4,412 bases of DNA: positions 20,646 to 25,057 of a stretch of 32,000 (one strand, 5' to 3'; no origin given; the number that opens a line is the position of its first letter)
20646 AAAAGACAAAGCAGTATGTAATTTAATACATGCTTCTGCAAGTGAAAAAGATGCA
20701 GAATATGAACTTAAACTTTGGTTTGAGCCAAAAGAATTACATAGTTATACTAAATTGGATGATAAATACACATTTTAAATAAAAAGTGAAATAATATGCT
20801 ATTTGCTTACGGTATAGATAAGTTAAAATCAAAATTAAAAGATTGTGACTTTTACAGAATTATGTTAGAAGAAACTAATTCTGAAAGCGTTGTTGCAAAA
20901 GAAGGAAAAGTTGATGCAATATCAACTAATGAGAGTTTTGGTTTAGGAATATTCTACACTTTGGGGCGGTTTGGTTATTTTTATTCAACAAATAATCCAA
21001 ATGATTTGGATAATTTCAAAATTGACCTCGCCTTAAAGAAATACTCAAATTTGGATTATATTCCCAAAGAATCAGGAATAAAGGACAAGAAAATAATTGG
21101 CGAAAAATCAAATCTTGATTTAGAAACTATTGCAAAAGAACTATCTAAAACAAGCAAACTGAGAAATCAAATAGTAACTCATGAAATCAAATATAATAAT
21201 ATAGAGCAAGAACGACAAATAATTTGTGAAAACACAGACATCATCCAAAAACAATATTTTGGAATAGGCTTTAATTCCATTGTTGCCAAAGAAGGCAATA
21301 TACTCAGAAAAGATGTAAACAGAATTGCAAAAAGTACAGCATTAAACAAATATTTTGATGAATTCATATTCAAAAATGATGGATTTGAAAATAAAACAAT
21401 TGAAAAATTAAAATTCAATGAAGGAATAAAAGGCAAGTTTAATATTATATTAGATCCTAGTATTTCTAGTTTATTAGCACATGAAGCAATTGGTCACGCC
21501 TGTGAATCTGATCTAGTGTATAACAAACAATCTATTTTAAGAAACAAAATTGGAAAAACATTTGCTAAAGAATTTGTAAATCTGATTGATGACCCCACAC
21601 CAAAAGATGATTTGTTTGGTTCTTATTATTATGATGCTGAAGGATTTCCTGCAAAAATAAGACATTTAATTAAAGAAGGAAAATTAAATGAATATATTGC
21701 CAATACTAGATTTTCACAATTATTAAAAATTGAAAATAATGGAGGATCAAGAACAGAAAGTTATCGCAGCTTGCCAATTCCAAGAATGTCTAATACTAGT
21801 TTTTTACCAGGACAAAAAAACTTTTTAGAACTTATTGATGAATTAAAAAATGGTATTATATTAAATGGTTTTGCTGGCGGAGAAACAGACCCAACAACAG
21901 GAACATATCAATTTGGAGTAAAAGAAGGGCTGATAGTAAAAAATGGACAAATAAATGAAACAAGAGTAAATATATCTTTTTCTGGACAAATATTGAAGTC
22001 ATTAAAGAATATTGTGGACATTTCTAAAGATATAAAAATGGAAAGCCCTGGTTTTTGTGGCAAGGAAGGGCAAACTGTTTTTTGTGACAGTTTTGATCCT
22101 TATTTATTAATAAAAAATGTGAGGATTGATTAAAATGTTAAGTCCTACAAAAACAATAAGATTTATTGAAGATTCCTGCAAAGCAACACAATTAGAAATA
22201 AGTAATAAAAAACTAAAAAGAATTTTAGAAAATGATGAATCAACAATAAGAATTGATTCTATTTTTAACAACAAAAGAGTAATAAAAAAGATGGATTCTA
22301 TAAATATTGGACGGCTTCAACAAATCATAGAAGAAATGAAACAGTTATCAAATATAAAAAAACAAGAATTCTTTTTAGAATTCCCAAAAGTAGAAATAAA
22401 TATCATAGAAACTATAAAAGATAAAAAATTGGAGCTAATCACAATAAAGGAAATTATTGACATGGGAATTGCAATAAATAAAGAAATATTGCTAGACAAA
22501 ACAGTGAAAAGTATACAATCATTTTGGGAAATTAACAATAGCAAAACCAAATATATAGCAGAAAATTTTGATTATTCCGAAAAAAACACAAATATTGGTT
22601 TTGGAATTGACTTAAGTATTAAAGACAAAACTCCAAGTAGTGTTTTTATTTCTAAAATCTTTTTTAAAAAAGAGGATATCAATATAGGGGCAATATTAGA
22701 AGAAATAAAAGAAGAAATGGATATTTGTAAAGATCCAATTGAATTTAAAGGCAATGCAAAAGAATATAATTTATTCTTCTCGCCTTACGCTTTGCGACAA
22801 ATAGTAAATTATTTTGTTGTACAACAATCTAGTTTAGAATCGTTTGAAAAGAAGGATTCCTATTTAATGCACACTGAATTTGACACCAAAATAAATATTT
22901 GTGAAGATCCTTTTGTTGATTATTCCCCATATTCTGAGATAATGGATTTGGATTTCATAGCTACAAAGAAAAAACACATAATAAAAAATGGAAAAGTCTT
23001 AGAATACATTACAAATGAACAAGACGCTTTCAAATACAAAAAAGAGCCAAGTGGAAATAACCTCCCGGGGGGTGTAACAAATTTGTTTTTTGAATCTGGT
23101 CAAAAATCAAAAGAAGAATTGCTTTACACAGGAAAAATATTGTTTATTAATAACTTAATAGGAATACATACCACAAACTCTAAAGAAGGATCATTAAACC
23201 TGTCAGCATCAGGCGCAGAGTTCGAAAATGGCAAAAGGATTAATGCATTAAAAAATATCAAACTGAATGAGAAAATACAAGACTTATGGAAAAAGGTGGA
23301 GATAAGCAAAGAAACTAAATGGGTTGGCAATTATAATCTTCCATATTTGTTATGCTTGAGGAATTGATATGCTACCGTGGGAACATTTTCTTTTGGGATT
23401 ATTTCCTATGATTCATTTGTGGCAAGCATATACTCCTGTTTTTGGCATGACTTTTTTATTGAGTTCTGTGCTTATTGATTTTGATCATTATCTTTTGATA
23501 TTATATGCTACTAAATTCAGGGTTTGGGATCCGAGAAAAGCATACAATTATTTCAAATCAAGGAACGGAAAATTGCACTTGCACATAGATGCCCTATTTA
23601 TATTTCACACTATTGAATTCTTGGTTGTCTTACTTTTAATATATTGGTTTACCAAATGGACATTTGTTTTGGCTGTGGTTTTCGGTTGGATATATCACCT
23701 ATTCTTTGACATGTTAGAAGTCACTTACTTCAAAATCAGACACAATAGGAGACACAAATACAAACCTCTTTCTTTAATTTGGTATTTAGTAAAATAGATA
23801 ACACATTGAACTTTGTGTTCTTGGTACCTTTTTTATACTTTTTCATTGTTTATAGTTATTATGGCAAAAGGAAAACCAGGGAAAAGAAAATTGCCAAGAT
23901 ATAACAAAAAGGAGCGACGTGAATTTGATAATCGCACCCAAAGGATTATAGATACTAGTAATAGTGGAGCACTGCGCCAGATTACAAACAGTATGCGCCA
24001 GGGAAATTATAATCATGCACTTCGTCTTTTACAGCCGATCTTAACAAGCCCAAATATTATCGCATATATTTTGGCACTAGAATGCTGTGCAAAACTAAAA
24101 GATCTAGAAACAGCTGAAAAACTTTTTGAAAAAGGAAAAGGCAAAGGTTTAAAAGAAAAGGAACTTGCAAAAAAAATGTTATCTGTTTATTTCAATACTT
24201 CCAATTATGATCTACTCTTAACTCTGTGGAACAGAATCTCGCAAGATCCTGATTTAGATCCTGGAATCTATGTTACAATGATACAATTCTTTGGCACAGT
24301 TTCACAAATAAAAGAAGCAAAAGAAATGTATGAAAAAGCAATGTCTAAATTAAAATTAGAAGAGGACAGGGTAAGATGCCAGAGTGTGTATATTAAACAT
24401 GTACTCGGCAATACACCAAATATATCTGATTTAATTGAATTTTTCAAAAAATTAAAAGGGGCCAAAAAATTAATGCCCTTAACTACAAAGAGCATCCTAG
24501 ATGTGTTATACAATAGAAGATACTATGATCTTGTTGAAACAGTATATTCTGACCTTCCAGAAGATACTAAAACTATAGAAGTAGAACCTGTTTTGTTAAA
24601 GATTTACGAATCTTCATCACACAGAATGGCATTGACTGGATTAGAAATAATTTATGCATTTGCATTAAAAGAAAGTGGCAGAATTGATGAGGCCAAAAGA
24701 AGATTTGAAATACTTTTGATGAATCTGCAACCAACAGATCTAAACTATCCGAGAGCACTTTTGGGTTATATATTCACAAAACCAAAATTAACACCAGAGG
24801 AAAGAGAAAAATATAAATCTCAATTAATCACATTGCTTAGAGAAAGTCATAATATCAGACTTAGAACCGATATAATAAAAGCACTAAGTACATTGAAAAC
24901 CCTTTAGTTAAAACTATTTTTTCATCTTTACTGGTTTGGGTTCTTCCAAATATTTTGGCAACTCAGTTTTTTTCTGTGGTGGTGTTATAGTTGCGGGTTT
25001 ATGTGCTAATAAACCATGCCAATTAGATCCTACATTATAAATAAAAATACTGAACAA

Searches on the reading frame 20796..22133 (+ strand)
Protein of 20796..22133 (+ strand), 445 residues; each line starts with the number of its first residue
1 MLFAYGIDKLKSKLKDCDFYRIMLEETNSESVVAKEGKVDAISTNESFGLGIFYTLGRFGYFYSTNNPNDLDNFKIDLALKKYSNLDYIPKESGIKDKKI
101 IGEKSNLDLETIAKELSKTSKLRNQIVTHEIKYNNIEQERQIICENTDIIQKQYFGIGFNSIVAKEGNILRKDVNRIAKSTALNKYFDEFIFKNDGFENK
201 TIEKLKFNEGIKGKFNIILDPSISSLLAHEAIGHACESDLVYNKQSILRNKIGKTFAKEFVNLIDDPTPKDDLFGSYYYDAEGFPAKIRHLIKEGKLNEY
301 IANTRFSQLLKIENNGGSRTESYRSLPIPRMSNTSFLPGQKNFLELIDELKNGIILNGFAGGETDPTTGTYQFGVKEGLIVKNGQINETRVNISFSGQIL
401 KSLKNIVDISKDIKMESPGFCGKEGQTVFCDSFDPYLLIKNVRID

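Call 69: search_protein_families(library=pfam, proteins=[window:20796-22133:+], max_evalue=0.001)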
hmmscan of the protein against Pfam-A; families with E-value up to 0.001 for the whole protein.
window:20796-22133:+ (445 aa): 2 families
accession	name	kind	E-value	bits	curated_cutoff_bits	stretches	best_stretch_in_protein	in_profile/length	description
PF19289.4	PmbA_TldD_3rd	-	2e-55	187.8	22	1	213-444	2-218/220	PmbA/TldA metallopeptidase C-terminal domain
PF01523.21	PmbA_TldD_1st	-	3.1e-07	30.9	20.9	1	22-72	3-52/65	PmbA/TldA metallopeptidase domain 1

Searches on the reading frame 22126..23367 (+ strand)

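Call 69: search_protein_families(library=pfam, proteins=[window:22126-23367:+], max_evalue=0.001)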
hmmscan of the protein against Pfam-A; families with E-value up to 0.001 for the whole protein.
window:22126-23367:+ (413 aa): 1 family
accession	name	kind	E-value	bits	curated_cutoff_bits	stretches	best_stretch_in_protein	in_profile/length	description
PF19289.4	PmbA_TldD_3rd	-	1.6e-30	106.4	22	1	212-409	2-212/220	PmbA/TldA metallopeptidase C-terminal domain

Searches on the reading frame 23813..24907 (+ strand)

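Call 69: search_protein_families(library=pfam, proteins=[window:23813-24907:+], max_evalue=0.001)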
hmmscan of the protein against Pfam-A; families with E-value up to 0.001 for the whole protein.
window:23813-24907:+ (364 aa): 5 families
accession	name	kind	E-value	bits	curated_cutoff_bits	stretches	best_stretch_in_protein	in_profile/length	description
PF14559.12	TPR_19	-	9e-05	23.2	25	0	61-110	2-53/68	Tetratricopeptide repeat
PF01535.26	PPR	-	0.00018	21.9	25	0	89-113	7-31/31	PPR repeat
PF13428.12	TPR_14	-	0.0003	21.6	23.5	0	280-303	6-29/44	Tetratricopeptide repeat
PF12895.13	ANAPC3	-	0.00041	21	27.2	0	62-107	35-81/82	Anaphase-promoting complex, cyclosome, subunit 3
PF13041.12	PPR_2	-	0.00096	19.7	30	0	80-112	1-33/50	PPR repeat family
